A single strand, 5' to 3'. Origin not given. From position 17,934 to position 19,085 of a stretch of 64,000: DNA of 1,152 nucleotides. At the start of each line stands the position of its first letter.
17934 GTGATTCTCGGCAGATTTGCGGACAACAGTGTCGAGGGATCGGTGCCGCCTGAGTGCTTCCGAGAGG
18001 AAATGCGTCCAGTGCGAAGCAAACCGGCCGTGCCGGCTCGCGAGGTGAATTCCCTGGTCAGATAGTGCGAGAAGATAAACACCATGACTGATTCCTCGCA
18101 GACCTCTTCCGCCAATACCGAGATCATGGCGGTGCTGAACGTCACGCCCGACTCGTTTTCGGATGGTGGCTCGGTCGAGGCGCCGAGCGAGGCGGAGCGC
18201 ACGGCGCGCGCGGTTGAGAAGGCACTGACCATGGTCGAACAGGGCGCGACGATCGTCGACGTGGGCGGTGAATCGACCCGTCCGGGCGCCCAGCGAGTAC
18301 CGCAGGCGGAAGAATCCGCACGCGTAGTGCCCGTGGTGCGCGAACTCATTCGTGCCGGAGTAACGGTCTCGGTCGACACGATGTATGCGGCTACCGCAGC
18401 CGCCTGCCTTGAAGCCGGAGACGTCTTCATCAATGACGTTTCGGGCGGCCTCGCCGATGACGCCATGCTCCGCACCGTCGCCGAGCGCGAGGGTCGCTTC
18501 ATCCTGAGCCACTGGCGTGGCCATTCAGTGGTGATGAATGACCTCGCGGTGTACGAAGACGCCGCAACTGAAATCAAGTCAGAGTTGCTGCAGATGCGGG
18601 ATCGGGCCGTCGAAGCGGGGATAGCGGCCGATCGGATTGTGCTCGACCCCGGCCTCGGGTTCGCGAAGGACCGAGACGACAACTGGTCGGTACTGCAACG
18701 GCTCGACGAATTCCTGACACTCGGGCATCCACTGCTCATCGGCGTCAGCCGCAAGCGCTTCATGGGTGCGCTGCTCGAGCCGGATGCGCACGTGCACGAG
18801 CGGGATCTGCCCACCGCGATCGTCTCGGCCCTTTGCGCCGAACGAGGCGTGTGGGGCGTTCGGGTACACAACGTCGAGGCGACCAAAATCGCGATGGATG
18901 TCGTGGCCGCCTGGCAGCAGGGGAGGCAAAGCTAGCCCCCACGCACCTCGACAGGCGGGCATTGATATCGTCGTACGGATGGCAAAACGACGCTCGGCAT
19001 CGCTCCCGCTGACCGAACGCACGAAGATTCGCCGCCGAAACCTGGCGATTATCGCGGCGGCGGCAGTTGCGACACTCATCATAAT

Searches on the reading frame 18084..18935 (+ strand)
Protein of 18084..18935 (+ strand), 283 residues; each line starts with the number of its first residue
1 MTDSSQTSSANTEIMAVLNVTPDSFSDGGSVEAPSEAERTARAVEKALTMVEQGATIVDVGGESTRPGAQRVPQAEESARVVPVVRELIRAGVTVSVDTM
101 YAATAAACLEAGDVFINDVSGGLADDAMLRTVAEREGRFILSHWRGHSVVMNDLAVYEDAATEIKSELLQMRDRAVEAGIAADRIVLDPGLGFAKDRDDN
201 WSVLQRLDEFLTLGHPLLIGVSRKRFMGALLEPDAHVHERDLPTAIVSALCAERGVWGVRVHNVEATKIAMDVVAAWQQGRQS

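Call 90: search_protein_families(library=pfam, proteins=[window:18084-18935:+], max_evalue=0.01)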
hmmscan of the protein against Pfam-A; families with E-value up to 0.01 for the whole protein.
window:18084-18935:+ (283 aa): 1 family
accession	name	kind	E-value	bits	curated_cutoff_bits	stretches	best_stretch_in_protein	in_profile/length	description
PF00809.28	Pterin_bind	-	2.4e-73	247.2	25.5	1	15-262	1-244/244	Pterin binding enzyme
